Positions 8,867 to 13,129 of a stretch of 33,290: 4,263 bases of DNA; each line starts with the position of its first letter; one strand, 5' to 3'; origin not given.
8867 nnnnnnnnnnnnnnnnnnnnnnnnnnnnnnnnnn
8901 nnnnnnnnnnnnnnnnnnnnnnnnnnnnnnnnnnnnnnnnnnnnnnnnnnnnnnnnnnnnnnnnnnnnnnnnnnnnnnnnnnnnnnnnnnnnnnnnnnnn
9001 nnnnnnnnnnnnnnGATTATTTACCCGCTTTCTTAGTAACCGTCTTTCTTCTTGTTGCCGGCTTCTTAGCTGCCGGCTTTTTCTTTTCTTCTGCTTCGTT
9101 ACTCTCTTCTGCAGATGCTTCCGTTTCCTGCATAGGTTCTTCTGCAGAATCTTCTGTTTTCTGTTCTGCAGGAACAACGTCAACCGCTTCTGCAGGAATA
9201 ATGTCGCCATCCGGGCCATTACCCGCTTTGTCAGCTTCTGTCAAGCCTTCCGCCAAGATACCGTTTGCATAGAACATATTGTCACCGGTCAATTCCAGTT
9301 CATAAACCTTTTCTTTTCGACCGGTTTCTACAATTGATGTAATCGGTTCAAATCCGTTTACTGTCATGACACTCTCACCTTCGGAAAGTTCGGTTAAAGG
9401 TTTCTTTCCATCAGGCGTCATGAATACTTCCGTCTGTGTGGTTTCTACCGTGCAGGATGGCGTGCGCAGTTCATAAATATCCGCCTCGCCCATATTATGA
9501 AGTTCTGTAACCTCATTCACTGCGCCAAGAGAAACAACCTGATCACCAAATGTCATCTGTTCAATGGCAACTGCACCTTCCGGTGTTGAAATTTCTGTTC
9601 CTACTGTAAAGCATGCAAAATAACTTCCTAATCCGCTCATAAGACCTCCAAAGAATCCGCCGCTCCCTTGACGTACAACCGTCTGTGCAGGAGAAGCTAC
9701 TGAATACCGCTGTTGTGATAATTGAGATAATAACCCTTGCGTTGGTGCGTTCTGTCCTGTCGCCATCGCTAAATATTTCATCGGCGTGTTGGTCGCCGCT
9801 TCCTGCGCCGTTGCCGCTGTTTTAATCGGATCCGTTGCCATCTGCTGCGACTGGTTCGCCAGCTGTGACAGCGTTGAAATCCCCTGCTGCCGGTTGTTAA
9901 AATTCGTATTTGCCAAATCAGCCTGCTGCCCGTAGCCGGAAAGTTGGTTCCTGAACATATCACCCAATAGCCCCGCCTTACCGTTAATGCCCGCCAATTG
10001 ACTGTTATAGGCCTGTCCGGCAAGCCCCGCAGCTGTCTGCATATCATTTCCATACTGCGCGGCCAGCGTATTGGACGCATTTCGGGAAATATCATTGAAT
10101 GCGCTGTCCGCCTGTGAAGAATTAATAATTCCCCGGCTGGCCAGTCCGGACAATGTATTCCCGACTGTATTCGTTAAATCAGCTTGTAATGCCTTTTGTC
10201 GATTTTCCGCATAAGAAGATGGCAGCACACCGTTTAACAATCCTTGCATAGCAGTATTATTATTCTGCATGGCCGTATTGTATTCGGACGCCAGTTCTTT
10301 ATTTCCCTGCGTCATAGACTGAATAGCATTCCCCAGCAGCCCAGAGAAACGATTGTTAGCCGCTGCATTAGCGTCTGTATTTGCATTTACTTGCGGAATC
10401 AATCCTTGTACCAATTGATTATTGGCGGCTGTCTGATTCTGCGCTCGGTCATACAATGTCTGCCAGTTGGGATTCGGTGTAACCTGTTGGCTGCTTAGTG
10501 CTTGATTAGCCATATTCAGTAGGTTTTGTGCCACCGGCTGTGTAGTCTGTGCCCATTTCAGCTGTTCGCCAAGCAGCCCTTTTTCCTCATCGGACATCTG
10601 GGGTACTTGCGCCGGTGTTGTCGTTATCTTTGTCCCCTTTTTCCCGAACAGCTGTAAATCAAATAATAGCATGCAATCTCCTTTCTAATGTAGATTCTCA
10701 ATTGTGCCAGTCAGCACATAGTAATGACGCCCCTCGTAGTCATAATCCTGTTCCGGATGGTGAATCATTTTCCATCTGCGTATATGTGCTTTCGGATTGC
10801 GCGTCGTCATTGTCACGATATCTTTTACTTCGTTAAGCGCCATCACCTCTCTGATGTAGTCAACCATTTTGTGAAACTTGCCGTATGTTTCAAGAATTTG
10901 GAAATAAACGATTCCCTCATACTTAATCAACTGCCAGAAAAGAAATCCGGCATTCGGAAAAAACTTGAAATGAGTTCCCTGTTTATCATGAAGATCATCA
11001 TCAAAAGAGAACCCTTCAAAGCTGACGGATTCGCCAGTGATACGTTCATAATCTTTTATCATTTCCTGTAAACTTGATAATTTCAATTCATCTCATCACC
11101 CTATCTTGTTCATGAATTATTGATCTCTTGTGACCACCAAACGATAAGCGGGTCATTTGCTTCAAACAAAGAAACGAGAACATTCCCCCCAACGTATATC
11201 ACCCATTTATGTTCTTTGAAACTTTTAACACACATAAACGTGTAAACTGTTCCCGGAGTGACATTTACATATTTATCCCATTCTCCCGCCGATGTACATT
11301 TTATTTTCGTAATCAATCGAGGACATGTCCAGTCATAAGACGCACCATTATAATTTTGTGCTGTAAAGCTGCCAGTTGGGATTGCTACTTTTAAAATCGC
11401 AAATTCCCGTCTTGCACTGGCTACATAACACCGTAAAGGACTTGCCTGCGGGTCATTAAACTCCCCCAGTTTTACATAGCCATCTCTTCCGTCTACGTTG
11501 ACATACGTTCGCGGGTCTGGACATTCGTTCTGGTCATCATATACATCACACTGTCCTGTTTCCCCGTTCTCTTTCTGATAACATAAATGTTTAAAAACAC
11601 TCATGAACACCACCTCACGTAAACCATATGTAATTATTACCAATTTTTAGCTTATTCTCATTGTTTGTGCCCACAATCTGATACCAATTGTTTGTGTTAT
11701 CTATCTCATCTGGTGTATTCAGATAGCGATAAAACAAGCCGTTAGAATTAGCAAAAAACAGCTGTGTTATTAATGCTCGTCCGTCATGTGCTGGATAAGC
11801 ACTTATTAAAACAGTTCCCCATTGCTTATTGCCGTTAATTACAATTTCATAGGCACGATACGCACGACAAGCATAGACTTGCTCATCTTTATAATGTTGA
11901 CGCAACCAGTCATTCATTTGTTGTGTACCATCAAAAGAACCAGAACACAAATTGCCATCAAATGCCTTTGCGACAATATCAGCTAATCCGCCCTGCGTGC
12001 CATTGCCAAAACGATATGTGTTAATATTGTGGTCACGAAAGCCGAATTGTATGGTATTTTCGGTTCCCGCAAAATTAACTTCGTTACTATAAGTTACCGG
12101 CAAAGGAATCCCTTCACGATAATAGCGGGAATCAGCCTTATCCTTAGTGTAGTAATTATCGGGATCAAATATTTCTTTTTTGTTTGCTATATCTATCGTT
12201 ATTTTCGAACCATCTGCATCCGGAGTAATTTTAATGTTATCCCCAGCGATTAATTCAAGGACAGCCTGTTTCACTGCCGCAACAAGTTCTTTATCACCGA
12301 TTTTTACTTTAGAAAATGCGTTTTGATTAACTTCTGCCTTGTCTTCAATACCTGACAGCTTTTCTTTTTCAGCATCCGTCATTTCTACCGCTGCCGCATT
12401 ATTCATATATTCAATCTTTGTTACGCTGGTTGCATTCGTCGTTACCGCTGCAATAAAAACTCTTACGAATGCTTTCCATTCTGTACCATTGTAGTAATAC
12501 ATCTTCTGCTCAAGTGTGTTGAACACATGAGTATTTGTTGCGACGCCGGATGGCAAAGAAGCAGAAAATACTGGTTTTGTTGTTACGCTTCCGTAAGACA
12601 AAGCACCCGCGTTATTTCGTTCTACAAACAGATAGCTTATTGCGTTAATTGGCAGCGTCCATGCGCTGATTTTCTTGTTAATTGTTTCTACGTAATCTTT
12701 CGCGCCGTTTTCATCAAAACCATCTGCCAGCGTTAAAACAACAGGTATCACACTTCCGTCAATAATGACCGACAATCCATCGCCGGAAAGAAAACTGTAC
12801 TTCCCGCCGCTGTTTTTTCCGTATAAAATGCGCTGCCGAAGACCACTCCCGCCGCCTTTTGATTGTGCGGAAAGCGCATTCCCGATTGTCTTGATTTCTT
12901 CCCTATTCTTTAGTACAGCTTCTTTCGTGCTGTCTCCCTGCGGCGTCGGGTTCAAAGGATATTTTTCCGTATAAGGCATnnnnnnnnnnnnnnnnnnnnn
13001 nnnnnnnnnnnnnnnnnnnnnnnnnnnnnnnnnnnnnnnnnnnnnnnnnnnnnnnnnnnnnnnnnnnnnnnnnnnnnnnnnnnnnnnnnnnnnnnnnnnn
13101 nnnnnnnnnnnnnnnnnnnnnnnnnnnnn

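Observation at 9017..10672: Virion protein with a Hint (bacterial intein-like) autoprocessing domain lacking the C-terminal His-Asn, followed by an acidic linker and a lysine-rich basic tail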

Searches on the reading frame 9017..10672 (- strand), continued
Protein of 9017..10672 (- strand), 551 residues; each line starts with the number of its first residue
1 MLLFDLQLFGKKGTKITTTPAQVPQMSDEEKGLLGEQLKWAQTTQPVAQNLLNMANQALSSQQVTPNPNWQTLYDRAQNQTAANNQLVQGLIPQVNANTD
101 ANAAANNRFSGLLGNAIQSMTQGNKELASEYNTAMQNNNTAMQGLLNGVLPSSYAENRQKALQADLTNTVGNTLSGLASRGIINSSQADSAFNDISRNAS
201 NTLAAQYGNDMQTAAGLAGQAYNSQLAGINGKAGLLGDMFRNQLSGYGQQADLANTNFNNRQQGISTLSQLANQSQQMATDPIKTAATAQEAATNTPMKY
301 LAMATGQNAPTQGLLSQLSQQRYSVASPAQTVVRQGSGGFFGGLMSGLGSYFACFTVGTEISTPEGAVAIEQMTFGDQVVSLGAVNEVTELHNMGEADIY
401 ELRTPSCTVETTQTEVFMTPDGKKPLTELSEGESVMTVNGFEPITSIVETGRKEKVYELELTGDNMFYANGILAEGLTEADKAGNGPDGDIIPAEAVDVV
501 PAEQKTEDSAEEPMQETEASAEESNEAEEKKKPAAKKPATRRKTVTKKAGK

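Call 59: fold_search(model_id=the predicted structure, library=viral)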
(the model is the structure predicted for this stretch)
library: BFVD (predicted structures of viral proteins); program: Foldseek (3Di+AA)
matches with E <= 10: 801; with E <= 0.001: 141
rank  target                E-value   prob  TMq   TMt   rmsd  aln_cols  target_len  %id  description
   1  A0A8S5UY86            4.1e-30  1.00  0.36  0.37  15.8       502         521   28  Hint [Phage sp. ctKtV17]
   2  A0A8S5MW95            1.9e-18  1.00  0.22  0.33  32.3       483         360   22  Hint [Caudovirales sp. ctUL28]
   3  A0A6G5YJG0            2.4e-12  1.00  0.24  0.24   2.6       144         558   22  (no name in the UniProt tables at hand)
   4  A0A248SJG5            9.2e-11  1.00  0.22  0.19   2.5       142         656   20  (no name in the UniProt tables at hand)
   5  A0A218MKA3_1          1.8e-10  1.00  0.22  0.12   1.5       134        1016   23  Putative gp62 [uncultured virus]
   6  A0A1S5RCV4            6.4e-10  1.00  0.21  0.75   3.6       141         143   23  Uncharacterized protein [Lactobacillus phage P1]
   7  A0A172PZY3            8.5e-10  1.00  0.23  0.29   2.3       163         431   20  RNA (Guanine-N1-)-methyltransferase [Acinetobacter phage vB_AbaM_ME3]
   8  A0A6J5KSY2            1.7e-09  1.00  0.22  0.34   9.7       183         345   21  Hint domain containing protein [uncultured Caudovirales phage]
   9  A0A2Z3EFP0            1.9e-09  1.00  0.23  0.69   4.4       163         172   18  (no name in the UniProt tables at hand)
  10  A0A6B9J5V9            3.1e-09  1.00  0.18  0.14  14.6       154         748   22  Terminase large subunit [Vibrio phage vB_VchM_Kuja]
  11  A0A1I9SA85            7.4e-09  1.00  0.19  0.11   6.9       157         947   18  DNA-directed DNA polymerase [Rhodococcus phage Weasels2]
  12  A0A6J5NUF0            7.4e-09  1.00  0.19  0.26   5.0       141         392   20  DNA 5'-3' helicase DnaB [uncultured Caudovirales phage]
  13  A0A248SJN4            7.8e-09  1.00  0.17  0.30   6.0       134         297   18  (no name in the UniProt tables at hand)
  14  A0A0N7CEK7            8.3e-09  1.00  0.21  0.25   4.1       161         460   19  Terminase large subunit [Salmonella phage 38]
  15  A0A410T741            1.0e-08  1.00  0.21  0.16   4.5       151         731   16  Terminase large subunit [Campylobacter phage CP20]
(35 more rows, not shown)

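Call 64: find_related_loci(query=window:9017-10672:-, collection=genome_contigs, flank=10000)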
Query window:9017-10672:- (551 aa) in genome_contigs; peptide patterns used: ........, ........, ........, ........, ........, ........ (x = any residue, [..] = any of these).
49 stretches matched a pattern; 1 encode a relative of the query (tblastn E <= 1e-3); 1 distinct loci.
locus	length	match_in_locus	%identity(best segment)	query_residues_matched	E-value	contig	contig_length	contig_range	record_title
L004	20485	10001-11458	81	1-485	0e+0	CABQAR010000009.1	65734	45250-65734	MAG TPA_asm: uncultured Dialister sp. isolate MGYG-HGUT-00411 genome assembly, contig: GUT_GENOME009334_9, whole genome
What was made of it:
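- Tried and rejected: The single-protein scan of species genomes found one Dialister MAG (call 64).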

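Call 65: search_dna_similar(query=P0131, collection=phages, mode=protein, max_evalue=0.001, max_rows=20)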
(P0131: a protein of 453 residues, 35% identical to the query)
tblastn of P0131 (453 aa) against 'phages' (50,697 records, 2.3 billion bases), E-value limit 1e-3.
No match.

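Call 66: search_dna_similar(query=P0181, collection=phages, mode=protein, max_evalue=0.001, max_rows=20)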
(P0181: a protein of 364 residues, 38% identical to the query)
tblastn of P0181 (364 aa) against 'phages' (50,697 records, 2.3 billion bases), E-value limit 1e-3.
No match.

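Call 72: search_protein_families(library=ncbifam, proteins=[window:9017-10672:-], max_evalue=0.01)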
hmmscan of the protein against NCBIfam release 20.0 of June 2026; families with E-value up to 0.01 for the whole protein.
window:9017-10672:- (551 aa): 0 families

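Call 86: find_encoding_contigs(protein=P0128, flank=10000, max_places=1)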
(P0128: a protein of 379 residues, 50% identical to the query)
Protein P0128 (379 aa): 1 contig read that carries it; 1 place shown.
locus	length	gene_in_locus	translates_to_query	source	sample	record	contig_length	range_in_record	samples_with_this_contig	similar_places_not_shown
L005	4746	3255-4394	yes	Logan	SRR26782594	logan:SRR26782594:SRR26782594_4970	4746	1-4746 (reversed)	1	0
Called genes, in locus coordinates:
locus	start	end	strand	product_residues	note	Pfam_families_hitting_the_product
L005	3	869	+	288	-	?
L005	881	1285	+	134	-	-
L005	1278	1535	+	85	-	-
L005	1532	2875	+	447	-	-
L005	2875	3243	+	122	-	-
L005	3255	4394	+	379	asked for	PF07591:PT-HINT (weak)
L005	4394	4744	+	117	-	?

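Call 87: find_encoding_contigs(protein=P0147, flank=10000, max_places=1)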
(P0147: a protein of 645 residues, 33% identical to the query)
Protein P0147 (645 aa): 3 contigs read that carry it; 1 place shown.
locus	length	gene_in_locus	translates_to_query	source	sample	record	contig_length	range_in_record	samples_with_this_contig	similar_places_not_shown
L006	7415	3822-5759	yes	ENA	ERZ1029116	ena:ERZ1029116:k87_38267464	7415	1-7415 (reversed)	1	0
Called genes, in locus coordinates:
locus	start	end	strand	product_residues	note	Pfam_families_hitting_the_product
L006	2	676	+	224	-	?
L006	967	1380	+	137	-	-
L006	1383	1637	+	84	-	PF21825:Sequestin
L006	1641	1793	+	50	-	-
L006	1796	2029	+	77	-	-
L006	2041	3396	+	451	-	-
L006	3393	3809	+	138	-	-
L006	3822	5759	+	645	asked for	PF05203:Hom_end_hint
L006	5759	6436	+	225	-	-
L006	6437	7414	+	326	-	?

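Call 88: find_encoding_contigs(protein=P0200, flank=10000, max_places=1)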
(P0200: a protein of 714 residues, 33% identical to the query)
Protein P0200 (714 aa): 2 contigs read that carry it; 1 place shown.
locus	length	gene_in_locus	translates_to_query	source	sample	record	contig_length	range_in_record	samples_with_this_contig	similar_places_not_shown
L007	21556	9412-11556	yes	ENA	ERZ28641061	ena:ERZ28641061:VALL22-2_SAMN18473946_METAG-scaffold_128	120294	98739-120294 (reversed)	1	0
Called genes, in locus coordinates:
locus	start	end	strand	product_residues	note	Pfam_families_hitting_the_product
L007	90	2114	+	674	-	PF23899:SU10_portal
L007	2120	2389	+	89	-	-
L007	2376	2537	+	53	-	-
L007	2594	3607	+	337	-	-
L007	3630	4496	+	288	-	PF17236:SU10_MCP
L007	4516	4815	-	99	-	-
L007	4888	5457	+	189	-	-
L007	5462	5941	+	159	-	-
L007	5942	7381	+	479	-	-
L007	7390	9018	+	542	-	-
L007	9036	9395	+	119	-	-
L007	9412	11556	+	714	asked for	PF01079:Hint (weak)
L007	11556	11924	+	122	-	-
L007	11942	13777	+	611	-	-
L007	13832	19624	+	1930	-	PF01464:SLT, PF18857:LPD38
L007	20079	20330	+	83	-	-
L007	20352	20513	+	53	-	-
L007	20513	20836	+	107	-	-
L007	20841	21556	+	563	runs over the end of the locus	-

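Call 89: find_encoding_contigs(protein=P0138, flank=10000, max_places=1)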
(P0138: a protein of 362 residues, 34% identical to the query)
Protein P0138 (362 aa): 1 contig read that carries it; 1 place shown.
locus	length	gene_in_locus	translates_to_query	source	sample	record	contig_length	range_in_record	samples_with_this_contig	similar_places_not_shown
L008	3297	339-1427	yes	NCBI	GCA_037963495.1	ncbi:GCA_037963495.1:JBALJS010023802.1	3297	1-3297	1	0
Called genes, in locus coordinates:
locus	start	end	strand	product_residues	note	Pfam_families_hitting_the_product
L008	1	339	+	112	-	?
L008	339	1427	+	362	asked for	PF13403:Hint_2 (faint)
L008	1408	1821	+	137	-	-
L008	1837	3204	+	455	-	PF01832:Glucosaminidase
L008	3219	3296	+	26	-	?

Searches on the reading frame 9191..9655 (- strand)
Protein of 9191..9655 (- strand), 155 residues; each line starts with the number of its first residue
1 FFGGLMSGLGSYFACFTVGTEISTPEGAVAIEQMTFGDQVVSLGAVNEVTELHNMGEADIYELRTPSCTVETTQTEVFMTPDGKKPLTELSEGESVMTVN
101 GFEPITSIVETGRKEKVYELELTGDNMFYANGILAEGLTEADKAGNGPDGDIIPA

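Call 28: search_solved_structures(query=A1, max_evalue=1, show_alignments=4)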
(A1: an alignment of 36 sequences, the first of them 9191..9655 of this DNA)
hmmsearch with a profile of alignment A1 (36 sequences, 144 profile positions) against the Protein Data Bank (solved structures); distinct sequences matched with E-value up to 1: 59.
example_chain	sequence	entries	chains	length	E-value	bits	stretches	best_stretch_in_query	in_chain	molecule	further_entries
6qaz_A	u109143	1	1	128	1.6e-17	67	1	19-135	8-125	cyanophage-like gp41-1 intein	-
2lwy_A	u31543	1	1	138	6.8e-16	61.6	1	16-131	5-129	BACTERIAL INTEIN-LIKE DOMAIN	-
6riz_A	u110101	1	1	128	5.7e-15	58.6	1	19-135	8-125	gp41-1 intein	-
6y75_A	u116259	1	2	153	3.1e-12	49.8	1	16-140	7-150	NAD(P)(+)--arginine ADP-ribosyltransferase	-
6tmm_AAA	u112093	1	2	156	3.6e-12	49.6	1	16-140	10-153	NAD(P)(+)--arginine ADP-ribosyltransferase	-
6tmm_BBB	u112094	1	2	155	3.7e-12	49.5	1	16-140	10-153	NAD(P)(+)--arginine ADP-ribosyltransferase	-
6y75_B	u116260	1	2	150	4e-12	49.4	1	16-139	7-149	NAD(P)(+)--arginine ADP-ribosyltransferase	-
7cfv_A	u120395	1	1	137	5.2e-11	45.8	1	40-137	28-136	Spl DnaX mini-intein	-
1mi8_A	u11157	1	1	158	1.3e-10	44.5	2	103-137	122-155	DnaB intein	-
4o1r_A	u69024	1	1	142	2.2e-10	43.8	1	29-137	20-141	Replicative DNA helicase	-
6frg_A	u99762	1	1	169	2.6e-10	43.5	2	104-141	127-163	Replicative DNA helicase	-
6frh_A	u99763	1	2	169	2.6e-10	43.5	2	104-141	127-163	Replicative DNA helicase,Replicative DNA helicase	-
6fre_A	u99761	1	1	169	4.2e-10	42.9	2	104-141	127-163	Replicative DNA helicase,Replicative DNA helicase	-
7qil_A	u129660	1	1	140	2e-09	40.7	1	20-136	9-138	DnaE intein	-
6rpp_A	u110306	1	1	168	2.3e-08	37.2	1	54-137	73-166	Cell division control protein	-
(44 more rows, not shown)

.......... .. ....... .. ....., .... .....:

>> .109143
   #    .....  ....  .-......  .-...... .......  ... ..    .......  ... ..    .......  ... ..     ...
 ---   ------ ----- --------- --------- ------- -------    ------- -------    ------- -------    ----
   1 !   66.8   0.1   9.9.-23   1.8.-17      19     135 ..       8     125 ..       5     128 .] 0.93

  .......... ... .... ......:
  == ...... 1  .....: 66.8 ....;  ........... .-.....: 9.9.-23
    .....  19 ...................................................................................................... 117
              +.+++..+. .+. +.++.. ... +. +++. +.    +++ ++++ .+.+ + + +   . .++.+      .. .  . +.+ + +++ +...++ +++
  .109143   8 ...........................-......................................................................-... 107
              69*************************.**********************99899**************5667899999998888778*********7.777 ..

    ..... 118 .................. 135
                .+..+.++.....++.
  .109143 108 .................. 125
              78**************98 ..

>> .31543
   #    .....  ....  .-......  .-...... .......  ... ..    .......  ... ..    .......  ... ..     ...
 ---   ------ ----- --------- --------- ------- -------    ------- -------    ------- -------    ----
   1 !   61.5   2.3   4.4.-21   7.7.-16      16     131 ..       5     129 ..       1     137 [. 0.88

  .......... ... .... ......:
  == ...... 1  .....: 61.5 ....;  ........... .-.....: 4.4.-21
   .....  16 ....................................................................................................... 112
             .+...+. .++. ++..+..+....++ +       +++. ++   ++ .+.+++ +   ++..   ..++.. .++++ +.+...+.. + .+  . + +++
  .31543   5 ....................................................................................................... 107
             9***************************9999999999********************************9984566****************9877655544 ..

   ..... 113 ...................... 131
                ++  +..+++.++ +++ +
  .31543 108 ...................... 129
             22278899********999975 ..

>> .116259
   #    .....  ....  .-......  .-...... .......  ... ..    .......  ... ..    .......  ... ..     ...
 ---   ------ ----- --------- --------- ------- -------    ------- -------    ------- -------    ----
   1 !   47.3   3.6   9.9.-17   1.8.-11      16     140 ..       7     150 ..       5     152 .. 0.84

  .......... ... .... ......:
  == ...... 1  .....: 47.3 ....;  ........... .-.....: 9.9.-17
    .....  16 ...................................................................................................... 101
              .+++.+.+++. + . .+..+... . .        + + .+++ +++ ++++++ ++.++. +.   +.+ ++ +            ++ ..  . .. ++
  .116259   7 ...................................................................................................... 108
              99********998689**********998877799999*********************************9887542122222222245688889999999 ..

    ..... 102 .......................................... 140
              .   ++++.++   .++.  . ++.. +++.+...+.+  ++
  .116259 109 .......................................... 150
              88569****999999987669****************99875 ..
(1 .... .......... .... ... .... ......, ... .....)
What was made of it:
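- Closest known: Bacterial intein-like. Different: The block B His present in the Cth BIL (TTfdHPF) is Gln or Glu here (call 28).
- Closest known: Hedgehog C-terminal autoprocessing domain. Different: Sequence similarity is marginal (profile E=0.33, call 28).
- Checked: A 36-sequence family profile finds gp41-1 at 1.6e-17 and the C. thermocellum BIL domain at 6.8e-16 (call 28).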

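Call 32: predict_structure(alignment_id=A1)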
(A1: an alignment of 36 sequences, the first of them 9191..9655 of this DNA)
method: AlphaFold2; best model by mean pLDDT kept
length: 155 residues; sequences in the alignment: 36
mean_pLDDT: 89.7   pTM: 0.82
mean pLDDT of the five models: 89.7, 89.2, 89.0, 88.8, 88.4
residues with pLDDT >= 90: 123; 70-90: 10; 50-70: 10; < 50: 12
segments of 3 or more residues with pLDDT < 50: 1-4, 6-9, 153-155
pLDDT, mean of each block of 10 residues (from residue 1): 47 86 98 98 97 95 99 97 98 98 98 97 97 94 68 43
secondary structure, 60 per line:
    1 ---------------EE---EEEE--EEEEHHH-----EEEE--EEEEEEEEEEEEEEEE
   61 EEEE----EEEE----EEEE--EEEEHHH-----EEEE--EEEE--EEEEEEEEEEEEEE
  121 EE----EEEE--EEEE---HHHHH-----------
elements in order: E21-24 E27-30 E39-42 E45-64 E69-72 E77-80 E83-86 E95-98 E101-104 E107-122 E127-130 E133-136 H140-144
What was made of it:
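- On Hint (Hedgehog/intein) fold superfamily: AF2 pLDDT 89.7 (call 32).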

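Call 36: fold_search(model_id=the predicted structure, library=pdb)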
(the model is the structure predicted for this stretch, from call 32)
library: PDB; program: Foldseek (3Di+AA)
matches with E <= 10: 250; with E <= 0.001: 55
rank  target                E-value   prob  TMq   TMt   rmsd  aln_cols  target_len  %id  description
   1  6riz                  7.0e-10  1.00  0.76  0.92   1.3       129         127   22  Crystal structure of gp41-1 intein (C1A, F65W, D107C) (released 2020-04-29)
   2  6frh_A                1.1e-09  1.00  0.76  0.74   2.0       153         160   24  Crystal structure of Ssp DnaB Mini-Intein variant M86 (released 2019-01-30)
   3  6qaz                  1.7e-09  1.00  0.74  0.89   1.6       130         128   23  Crystal structure of gp41-1 intein (released 2019-11-13)
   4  6y75_A                2.1e-09  1.00  0.74  0.74   2.4       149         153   21  BIL2 domain from T.thermophila BUBL1 locus (C1A-N143A) (released 2021-02-03)
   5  6frh_B                2.3e-09  1.00  0.78  0.80   1.3       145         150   26  Crystal structure of Ssp DnaB Mini-Intein variant M86 (released 2019-01-30)
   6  6y75_B                2.4e-09  1.00  0.72  0.74   2.8       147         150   22  BIL2 domain from T.thermophila BUBL1 locus (C1A-N143A) (released 2021-02-03)
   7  6frg                  2.6e-09  1.00  0.77  0.75   2.8       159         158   23  Crystal structure of G-1F mutant of Ssp DnaB Mini-Intein variant M86 (released 2019-01-30)
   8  1mi8                  3.5e-09  1.00  0.77  0.85   1.4       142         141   25  2.0 Angstrom crystal structure of a DnaB intein from Synechocystis sp. PCC 6803 (released 2003-08-19)
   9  6tmm_BBB              7.2e-09  1.00  0.71  0.71   2.8       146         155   22  BIL2 domain from T.thermophila BUBL1 locus (C1A-N143A) (released 2020-12-16)
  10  2lwy_MODEL_1_A        1.2e-08  1.00  0.68  0.75   2.9       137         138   23  Solution Structure of Bacterial Intein-Like domain from Clostridium thermocellum (released 2013-05-08)
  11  4o1r                  1.3e-08  1.00  0.75  0.81   1.8       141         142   23  Crystal structure of NpuDnaB intein (released 2014-03-19)
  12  6tmm_AAA              2.1e-08  1.00  0.72  0.71   2.4       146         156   22  BIL2 domain from T.thermophila BUBL1 locus (C1A-N143A) (released 2020-12-16)
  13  6vgv                  2.4e-08  1.00  0.63  0.67   4.9       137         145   12  Crystal structure of VidaL intein (released 2020-05-27)
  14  6fre                  2.8e-08  1.00  0.75  0.75   2.5       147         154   24  Crystal structure of G-1F/H73A mutant of Ssp DnaB Mini-Intein variant M86 (released 2019-01-30)
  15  3ifj_A                6.4e-08  1.00  0.73  0.81   1.9       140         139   23  Crystal structure of Mtu recA intein, splicing domain (released 2009-10-06)
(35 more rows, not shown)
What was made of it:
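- On Hint (Hedgehog/intein) fold superfamily: Target-normalised TM 0.92 and rmsd 1.3 A to 6riz (call 36).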

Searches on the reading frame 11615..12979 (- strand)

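Call 4: search_protein_families(library=phrogs, proteins=[window:11615-12979:-], max_evalue=0.01)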
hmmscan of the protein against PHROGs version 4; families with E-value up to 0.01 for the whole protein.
window:11615-12979:- (454 aa): 4 families
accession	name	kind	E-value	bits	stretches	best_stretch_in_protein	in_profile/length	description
phrog_7389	-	tail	1.3e-05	25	1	195-266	536-607/732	tail fiber protein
phrog_8309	-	unknown function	0.0001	22.6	1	152-279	35-153/312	-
phrog_33655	-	unknown function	0.00025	21.9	1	137-210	69-142/167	-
phrog_1325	-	unknown function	0.0014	19.2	1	129-185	39-97/334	-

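Call 9: search_protein_families(library=pfam, proteins=[window:11615-12979:-], max_evalue=0.01)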
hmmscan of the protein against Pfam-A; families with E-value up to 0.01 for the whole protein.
window:11615-12979:- (454 aa): 0 families

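Call 72: search_protein_families(library=ncbifam, proteins=[window:11615-12979:-], max_evalue=0.01)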
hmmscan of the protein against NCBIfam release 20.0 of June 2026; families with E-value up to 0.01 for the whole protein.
window:11615-12979:- (454 aa): 0 families
